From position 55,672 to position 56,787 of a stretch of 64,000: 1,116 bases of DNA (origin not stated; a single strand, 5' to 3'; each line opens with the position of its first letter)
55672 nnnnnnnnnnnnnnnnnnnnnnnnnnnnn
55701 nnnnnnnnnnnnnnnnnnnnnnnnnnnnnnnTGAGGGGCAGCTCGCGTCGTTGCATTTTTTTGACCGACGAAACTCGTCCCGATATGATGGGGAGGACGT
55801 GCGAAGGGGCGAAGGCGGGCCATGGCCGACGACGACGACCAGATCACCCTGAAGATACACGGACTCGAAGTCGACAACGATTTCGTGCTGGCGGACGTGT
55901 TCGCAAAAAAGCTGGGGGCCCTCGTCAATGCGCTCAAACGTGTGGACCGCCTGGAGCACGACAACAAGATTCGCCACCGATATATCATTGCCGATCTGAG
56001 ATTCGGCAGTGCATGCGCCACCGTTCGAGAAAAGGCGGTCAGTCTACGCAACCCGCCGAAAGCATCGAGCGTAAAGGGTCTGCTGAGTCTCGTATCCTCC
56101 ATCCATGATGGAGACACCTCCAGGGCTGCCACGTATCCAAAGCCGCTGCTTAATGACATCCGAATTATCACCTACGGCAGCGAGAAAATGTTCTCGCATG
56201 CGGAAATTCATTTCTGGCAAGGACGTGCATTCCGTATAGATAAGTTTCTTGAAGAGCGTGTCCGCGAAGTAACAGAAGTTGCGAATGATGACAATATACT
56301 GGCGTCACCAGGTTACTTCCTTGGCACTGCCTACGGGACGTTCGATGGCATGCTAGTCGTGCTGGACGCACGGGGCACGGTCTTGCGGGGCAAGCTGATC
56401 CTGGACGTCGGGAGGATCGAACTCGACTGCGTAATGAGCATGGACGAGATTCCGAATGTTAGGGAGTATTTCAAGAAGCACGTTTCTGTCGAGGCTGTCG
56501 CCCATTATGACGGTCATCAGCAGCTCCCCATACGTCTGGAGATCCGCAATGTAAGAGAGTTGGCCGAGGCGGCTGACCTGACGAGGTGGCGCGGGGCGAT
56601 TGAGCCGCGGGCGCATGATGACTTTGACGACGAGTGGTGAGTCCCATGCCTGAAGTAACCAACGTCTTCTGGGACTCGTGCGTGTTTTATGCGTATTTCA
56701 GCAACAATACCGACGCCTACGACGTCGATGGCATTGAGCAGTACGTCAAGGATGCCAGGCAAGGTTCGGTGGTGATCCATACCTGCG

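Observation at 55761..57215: AT-richer two-gene cassette: an unrecognisable 272-aa protein translationally coupled to a PIN-domain nuclease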

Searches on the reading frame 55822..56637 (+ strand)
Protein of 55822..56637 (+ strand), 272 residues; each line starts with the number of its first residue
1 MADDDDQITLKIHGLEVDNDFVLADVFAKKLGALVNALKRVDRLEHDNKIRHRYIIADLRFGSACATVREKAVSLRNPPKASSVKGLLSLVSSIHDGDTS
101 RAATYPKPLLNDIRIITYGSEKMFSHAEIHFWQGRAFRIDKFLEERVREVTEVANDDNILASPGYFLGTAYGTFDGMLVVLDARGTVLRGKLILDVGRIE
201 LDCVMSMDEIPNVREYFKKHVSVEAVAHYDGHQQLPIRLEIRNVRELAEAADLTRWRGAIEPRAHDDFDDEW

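Call 8: search_protein_families(library=pfam, proteins=[window:55822-56637:+], max_evalue=1)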
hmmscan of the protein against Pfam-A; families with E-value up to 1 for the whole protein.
window:55822-56637:+ (272 aa): 0 families

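Call 9: search_protein_families(library=padloc, proteins=[window:55822-56637:+], max_evalue=1)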
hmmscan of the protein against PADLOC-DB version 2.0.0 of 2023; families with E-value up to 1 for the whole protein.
window:55822-56637:+ (272 aa): 0 families
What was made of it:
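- On Known or candidate anti-phage defence systems (PADLOC-DB v2.0.0): Zero families at E up to 1 for both proteins (call 9).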

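Call 10: search_protein_families(library=ncbifam, proteins=[window:55822-56637:+], max_evalue=1)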
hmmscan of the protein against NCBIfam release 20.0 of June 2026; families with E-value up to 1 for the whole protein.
window:55822-56637:+ (272 aa): 0 families

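Call 11: search_protein_families(library=phrogs, proteins=[window:55822-56637:+], max_evalue=1)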
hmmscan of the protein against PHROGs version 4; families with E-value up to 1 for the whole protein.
window:55822-56637:+ (272 aa): 0 families

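Call 12: find_homologous_proteins(query=window:55822-56637:+)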
Query window:55822-56637:+ (272 aa): 11 proteins with E <= 0.001 among 2687 candidates.
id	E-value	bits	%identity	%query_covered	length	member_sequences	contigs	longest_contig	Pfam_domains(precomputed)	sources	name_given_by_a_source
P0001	5.1e-178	608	100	100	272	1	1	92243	-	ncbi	ncbi:MAG: hypothetical protein H7840_00365 [Alphaproteobacteria bacterium]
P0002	2.1e-98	347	61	100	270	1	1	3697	-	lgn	-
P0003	2.1e-97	344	60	100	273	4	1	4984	-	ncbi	-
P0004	5.2e-97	343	60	100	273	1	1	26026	-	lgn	-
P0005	2.7e-94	334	57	100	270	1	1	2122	-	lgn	-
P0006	7.5e-93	329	57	100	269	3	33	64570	-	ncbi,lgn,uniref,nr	ncbi:hypothetical protein [Gluconobacter sp. Gdi]|uniref:hypothetical protein n=1 Tax=Gluconobacter 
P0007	4.6e-91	323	56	100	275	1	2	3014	-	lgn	-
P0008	1.1e-84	302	55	99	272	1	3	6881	-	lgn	-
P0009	2.1e-49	187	40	96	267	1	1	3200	-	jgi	jgi:hypothetical protein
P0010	3.7e-48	183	36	99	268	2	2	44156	-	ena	-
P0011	1.5e-47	181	36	98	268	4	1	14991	-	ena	-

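Call 18: find_encoding_contigs(protein=P0006, flank=10000, max_places=4)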
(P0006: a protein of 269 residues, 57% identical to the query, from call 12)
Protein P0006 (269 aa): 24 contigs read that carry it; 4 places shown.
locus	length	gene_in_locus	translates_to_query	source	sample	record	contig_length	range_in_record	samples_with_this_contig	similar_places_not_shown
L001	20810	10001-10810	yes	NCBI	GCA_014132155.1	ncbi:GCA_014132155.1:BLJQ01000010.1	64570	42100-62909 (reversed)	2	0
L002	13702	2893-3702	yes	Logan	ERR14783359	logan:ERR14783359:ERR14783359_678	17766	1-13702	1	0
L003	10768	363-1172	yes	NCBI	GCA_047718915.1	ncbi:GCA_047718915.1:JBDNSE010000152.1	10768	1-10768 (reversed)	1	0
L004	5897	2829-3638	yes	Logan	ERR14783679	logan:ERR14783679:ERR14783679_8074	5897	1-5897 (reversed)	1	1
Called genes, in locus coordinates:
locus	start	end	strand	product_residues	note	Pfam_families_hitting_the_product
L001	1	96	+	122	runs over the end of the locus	PF20109:Trans_reg_dom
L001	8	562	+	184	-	PF10074:RovC_DNA-bd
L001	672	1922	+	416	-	PF00999:Na_H_Exchanger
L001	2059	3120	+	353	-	-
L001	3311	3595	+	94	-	PF12728:HTH_17 (weak)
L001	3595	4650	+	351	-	PF10134:RPA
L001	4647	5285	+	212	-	PF01656:CbiA, PF09140:MipZ (weak), PF10609:ParA (weak), PF13614:AAA_31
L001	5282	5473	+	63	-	-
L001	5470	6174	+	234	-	PF11000:DUF2840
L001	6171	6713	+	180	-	PF10502:Peptidase_S26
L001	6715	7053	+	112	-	PF05284:DUF736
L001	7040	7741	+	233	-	PF01464:SLT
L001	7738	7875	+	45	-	-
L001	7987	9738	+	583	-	PF03432:Relaxase (weak), PF11843:DUF3363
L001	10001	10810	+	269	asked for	-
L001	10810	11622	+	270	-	-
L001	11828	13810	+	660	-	PF02534:T4SS-DNA_transf, PF10412:TrwB_AAD_bind, PF12696:TraG-D_C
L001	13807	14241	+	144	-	-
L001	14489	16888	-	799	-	PF20720:nSTAND3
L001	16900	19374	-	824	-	PF02463:SMC_N, PF13476:AAA_23, PF13304:AAA_21 (faint)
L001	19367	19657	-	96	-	-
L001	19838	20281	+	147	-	PF13551:HTH_29 (faint), PF13565:HTH_32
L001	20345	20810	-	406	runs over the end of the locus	PF02417:Chromate_transp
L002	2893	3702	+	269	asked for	-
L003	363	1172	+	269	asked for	-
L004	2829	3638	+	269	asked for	-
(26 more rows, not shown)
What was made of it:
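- ICE cargo between the relaxase and the TraG coupling protein in Gluconobacter (call 18). It sits between the relaxase and the coupling protein in an ICE (call 18).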

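Call 19: find_encoding_contigs(protein=P0010, flank=10000, max_places=3)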
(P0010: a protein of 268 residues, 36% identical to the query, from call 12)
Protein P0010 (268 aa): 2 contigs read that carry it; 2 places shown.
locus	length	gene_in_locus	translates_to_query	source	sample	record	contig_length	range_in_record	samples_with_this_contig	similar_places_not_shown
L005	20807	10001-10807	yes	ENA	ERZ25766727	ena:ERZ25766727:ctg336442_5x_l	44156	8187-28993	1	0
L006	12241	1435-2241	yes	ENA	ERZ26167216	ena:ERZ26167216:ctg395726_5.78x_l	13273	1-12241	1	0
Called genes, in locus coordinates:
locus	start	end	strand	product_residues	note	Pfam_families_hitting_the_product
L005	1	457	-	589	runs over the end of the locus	PF02129:Peptidase_S15, PF08530:PepX_C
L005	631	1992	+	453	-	PF02463:SMC_N (faint), PF13175:AAA_15 (weak), PF13476:AAA_23, PF13514:AAA_27 (weak), PF13304:AAA_21, PF13175:AAA_15 (weak)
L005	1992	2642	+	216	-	PF01844:HNH (weak)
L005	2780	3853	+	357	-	PF07687:M20_dimer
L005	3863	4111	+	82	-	-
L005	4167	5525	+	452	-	PF01546:Peptidase_M20, PF07687:M20_dimer (weak)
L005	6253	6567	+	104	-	-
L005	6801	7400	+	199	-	-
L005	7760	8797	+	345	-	-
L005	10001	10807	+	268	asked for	-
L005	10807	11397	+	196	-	-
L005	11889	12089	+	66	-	-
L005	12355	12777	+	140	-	-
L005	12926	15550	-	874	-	PF17900:Peptidase_M1_N, PF01433:Peptidase_M1, PF11838:ERAP1_C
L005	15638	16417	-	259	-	PF00378:ECH_1, PF16113:ECH_2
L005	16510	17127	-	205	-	PF00881:Nitroreductase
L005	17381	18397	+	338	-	PF00296:Bac_luciferase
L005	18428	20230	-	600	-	PF00884:Sulfatase, PF16347:SGSH_C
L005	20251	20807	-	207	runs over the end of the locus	PF00625:Guanylate_kin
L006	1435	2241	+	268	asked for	-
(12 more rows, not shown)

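Call 21: predict_structure(alignment_id=A1)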
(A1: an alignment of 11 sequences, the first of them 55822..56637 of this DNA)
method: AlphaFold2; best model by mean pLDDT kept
length: 272 residues; sequences in the alignment: 11
mean_pLDDT: 81.2   pTM: 0.73
mean pLDDT of the five models: 81.2, 70.3, 66.3, 56.8, 42.4
residues with pLDDT >= 90: 90; 70-90: 135; 50-70: 27; < 50: 20
segments of 3 or more residues with pLDDT < 50: 255-272
pLDDT, mean of each block of 10 residues (from residue 1): 75 79 88 96 94 91 84 90 93 85 90 90 81 81 88 73 70 88 75 79 86 87 89 85 82 47 36 33
secondary structure, 60 per line:
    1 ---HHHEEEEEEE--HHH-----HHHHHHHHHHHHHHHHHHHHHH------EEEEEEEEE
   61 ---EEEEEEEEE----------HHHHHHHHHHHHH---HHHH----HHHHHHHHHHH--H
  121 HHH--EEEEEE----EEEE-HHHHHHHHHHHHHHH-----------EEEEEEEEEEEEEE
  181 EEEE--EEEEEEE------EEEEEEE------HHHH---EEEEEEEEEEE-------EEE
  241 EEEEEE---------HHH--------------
elements in order: E7-13 H24-45 E52-60 E64-72 H83-95 H99-102 H107-117 H120-123 E126-131 E136-139 H141-155 E167-184 E187-193 E200-206 H213-216 E220-230 E238-246
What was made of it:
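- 55822..56640 (+): Gene 1, 272 aa: founding member of an uncurated family and proposed antitoxin/regulator of the PIN protein. AF2 model pLDDT 81, pTM 0.73 (call 21).
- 56572..56637 (+): Gene 1 C-terminal motif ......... followed by a disordered acidic tail ending in Trp (DDFDDEW). pLDDT below 50 for aa 255-272 (call 21).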

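Call 23: search_protein_representatives(alignment_id=A1)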
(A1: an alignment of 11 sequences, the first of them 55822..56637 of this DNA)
Query: 11 sequences, 271 profile positions. Proteins with E-value up to 0.001 (for the whole library): 332; up to 1e-10: 210; up to 1e-30: 127. The best 150 are listed.
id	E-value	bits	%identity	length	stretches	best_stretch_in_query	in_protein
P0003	3.0e-138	476.1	-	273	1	1-271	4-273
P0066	1.5e-104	365.6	-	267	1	4-271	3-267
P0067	5.2e-85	301.5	-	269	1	2-263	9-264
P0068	1.7e-84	299.8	-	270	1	3-271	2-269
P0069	3.0e-79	282.6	-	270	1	4-271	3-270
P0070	3.8e-76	272.4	-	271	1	3-271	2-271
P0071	4.7e-73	262.3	-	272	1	3-266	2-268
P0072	6.8e-72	258.5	-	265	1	5-266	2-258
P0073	3.9e-69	249.4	-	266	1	6-271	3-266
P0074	2.5e-68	246.8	-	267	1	2-271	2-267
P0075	1.6e-67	244.1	-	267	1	4-263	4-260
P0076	1.9e-67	243.9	-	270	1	5-264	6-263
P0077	1.9e-66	240.6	-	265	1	5-266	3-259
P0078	8.2e-65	235.3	-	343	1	4-266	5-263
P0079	3.0e-64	233.4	-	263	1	4-263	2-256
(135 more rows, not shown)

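Call 24: fold_search(model_id=the predicted structure, library=pdb)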
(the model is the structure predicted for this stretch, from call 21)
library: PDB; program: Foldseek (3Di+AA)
matches with E <= 10: 1123; with E <= 0.001: 8
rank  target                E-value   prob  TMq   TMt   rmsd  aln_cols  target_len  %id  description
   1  5vl1_D                5.4e-04  1.00  0.24  0.14   8.7       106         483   14  Crystal Structure of Lysyl-tRNA Synthetase from Mycobacterium ulcerans complexed with L-lysine (released 2017-05-10)
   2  4dpg_D                5.7e-04  1.00  0.24  0.13   5.2        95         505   10  Crystal Structure of Human LysRS: P38/AIMP2 Complex I (released 2013-02-13)
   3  4dpg_B                7.3e-04  1.00  0.24  0.13   5.1        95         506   10  Crystal Structure of Human LysRS: P38/AIMP2 Complex I (released 2013-02-13)
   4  9qc3                  7.3e-04  1.00  0.23  0.14   8.6       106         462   13  CRYSTAL STRUCTURE OF LYSYL-TRNA SYNTHETASE FROM Mycobacterium tuberculosis COMPLEXED WITH L-LYSINE AND INHIBITOR DDD0199 (released 2025-08-13)
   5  8txr_C                7.7e-04  1.00  0.22  0.15   4.2        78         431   12  E. coli ExoVII(H238A) (released 2024-01-31)
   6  5vl1_B                8.2e-04  1.00  0.24  0.14   8.7       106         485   14  Crystal Structure of Lysyl-tRNA Synthetase from Mycobacterium ulcerans complexed with L-lysine (released 2017-05-10)
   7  6aqg_D                8.2e-04  1.00  0.24  0.14   8.7       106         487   14  Crystal Structure of Lysyl-tRNA Synthetase from Mycobacterium ulcerans complexed with L-lysine and Cladosporin (released 2017-08-30)
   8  5vl1_A                8.7e-04  1.00  0.23  0.13   4.3        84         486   14  Crystal Structure of Lysyl-tRNA Synthetase from Mycobacterium ulcerans complexed with L-lysine (released 2017-05-10)
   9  5vl1_C                1.1e-03  1.00  0.23  0.13   4.3        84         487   14  Crystal Structure of Lysyl-tRNA Synthetase from Mycobacterium ulcerans complexed with L-lysine (released 2017-05-10)
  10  6aqg_C                1.1e-03  1.00  0.24  0.14   8.7       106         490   14  Crystal Structure of Lysyl-tRNA Synthetase from Mycobacterium ulcerans complexed with L-lysine and Cladosporin (released 2017-08-30)
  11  9m5m_B                1.2e-03  1.00  0.21  0.12   5.2        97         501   11  Crystal structure of Plasmodium vivax aspartyl-tRNA synthetase (PvDRS) (released 2025-06-04)
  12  6aqh_B                1.3e-03  0.99  0.21  0.13  10.5       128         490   16  Crystal Structure of Lysyl-tRNA Synthetase from Mycobacterium thermoresistibile complexed with L-lysine and Cladospori (released 2017-08-30)
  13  5hgq_B                1.3e-03  1.00  0.23  0.14   4.5        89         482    8  Loa loa Lysyl-tRNA synthetase in complex with Cladosporin. (released 2016-10-26)
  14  8txr_B                1.5e-03  1.00  0.23  0.21   4.0        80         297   14  E. coli ExoVII(H238A) (released 2024-01-31)
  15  7ea9_D                1.5e-03  1.00  0.24  0.13   8.9       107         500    9  Crystal Structure of human lysyl-tRNA synthetase Y145H mutant (released 2021-03-31)
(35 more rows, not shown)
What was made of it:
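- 56314..56571 (+): Gene 1 OB-fold domain (aa about 165-250), the most conserved part of the protein (G168, G176, D182, R184, C203, Y229, P236). Foldseek PDB matches to the LysRS/AspRS anticodon-binding OB, ExoVII XseA OB, RPA32/14, SSB and Stn1 (E 5e-4 to 4e-3) (call 24).
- On OB-fold nucleic-acid-binding domains (tRNA_anti PF01336, SSB PF00436): Foldseek PDB hits to the LysRS/AspRS OB, XseA, RPA, SSB and Stn1 over about 85-105 residues, E 5e-4 to 4e-3, probability 1.00 (call 24).
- Closest known: OB-fold nucleic-acid-binding proteins of the tRNA_anti/SSB type. Same: The fold of gene 1 residues about 165-250 (call 24).
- The OB fold resembles tRNA anticodon-binding domains (call 24).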

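Call 30: find_related_loci(query=A1, collection=genome_contigs, flank=10000)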
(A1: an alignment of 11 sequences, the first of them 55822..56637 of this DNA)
Query A1 (272 aa) in genome_contigs; peptide patterns used: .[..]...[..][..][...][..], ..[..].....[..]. (x = any residue, [..] = any of these).
33 stretches matched a pattern; 6 encode a relative of the query (tblastn E <= 1e-3); 6 distinct loci.
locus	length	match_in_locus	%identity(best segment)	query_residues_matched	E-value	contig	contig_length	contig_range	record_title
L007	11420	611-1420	60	1-272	7e-106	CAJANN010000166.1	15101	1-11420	MAG: uncultured Rhodospirillaceae bacterium isolate Loc080925-5-5m_bin-0134 genome assembly, contig: bin-0134:166/370, w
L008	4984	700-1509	60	1-272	3e-105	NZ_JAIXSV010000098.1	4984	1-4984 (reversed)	MAG: Asticcacaulis sp. isolate C8_MAG_00016 pond_C8_MAG_00016_000000000041, whole genome shotgun sequence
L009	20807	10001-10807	56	1-272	6e-94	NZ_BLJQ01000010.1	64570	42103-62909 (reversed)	Gluconobacter sp. Gdi sequence010, whole genome shotgun sequence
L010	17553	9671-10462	40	6-272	2e-57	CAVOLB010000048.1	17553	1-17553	MAG: uncultured Alphaproteobacteria bacterium isolate MFD10097.bin.1.22 genome assembly, contig: contig_20022, whole gen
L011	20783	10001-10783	38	6-270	2e-56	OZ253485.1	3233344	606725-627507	MAG: Dehalococcoidia bacterium isolate 2195bedf-1493-43de-a809-7e41b9a4a3f2 genome assembly, chromosome: 1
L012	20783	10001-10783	38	6-270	2e-56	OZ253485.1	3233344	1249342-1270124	MAG: Dehalococcoidia bacterium isolate 2195bedf-1493-43de-a809-7e41b9a4a3f2 genome assembly, chromosome: 1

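Call 45: fold_search(model_id=the predicted structure, library=viral)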
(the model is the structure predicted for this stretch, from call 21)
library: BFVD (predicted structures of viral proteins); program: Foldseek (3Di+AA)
matches with E <= 10: 868; with E <= 0.001: 5
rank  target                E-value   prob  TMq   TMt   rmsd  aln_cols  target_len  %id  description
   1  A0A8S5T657            1.6e-09  1.00  0.39  0.39  19.4       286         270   14  Uncharacterized protein [Myoviridae sp. ctLIM9]
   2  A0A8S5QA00            8.5e-09  1.00  0.39  0.30  16.7       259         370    8  DUF6575 domain-containing protein [Siphoviridae sp. ctoic9]
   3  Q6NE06                2.5e-08  1.00  0.41  0.31  18.3       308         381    8  Uncharacterized protein [Leptospira phage LE1]
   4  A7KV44                4.2e-04  0.97  0.24  0.06  18.1       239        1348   11  (no name in the UniProt tables at hand)
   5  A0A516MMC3            6.4e-04  1.00  0.23  0.51  17.8       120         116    8  (no name in the UniProt tables at hand)
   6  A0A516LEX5            1.2e-03  0.99  0.19  0.36  18.4       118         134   18  (no name in the UniProt tables at hand)
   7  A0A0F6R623            1.2e-03  0.85  0.20  0.27  16.4       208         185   11  Uncharacterized protein [Sinorhizobium phage phiM9]
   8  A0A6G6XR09            2.0e-03  1.00  0.22  0.49  18.5       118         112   11  (no name in the UniProt tables at hand)
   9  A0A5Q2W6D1            2.2e-03  1.00  0.24  0.06   9.8       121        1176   17  (no name in the UniProt tables at hand)
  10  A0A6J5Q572            2.4e-03  0.51  0.22  0.23  19.7       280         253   12  Uncharacterized protein [uncultured Caudovirales phage]
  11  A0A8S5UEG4            3.5e-03  1.00  0.23  0.51   9.1       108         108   15  Uncharacterized protein [Podoviridae sp. ctjVy23]
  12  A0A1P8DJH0            3.7e-03  1.00  0.23  0.39  17.2       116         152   12  (no name in the UniProt tables at hand)
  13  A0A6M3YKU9            4.7e-03  0.99  0.22  0.19   5.4        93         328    5  (no name in the UniProt tables at hand)
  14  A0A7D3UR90            5.3e-03  0.99  0.20  0.40   4.8        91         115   11  Uncharacterized protein [Fadolivirus FV1/VV64]
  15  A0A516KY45            6.0e-03  0.99  0.20  0.33  17.6       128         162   12  (no name in the UniProt tables at hand)
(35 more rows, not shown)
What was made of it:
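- On OB-fold nucleic-acid-binding domains (tRNA_anti PF01336, SSB PF00436): Similar OB hits appear in BFVD (call 45).
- Closest known: Uncharacterised phage proteins A0A8S5T657, A0A8S5QA00. Same: Full-length structural similarity to the gene 1 model (E 1.6e-9 to 2.5e-8, 259-308 aligned columns, TM about 0.4) (call 45).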

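Call 46: search_protein_families(library=pfam, alignment_id=A3, max_evalue=0.1)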
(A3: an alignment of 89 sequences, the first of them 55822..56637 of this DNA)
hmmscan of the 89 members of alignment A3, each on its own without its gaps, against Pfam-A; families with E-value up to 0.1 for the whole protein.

A. member 1, window:55822-56637:+ (272 aa): 0 families

B. families by the number of members that match (of 89 scanned): 24 families
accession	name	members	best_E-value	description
PF21597.2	TetR_C_43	2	0.0037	Transcriptional regulator SbtR-like, C-terminal domain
PF03310.18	Cauli_DNA-bind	1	0.0069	Caulimovirus DNA-binding protein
PF22107.2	Pch2_N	1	0.014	Pch2 N-terminal domain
PF24107.1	DUF7382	1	0.019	Domain of unknown function (DUF7382)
PF22592.2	FCaBP_EF-hand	1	0.019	FCaBP EF-hand domain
PF22238.1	RIP_P131-like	1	0.02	RIP/P131 family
PF17456.7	TcpS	1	0.028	Toxin-coregulated pilus protein S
PF23234.1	WH4_Lhr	1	0.033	Large helicase-related protein, winged-helix domain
PF12638.12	Staygreen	1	0.033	Staygreen protein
PF10620.15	MdcG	1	0.033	Phosphoribosyl-dephospho-CoA transferase MdcG C-terminal domain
PF20253.3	DUF6604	1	0.033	Family of unknown function (DUF6604)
PF18732.6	HEPN_AbiA_CTD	1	0.038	HEPN like, Abia C-terminal domain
PF15910.11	V-set_2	1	0.038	ICOS V-set domain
PF03602.21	Cons_hypoth95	1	0.038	Conserved hypothetical protein 95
PF12116.14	SpoIIID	1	0.05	Stage III sporulation protein D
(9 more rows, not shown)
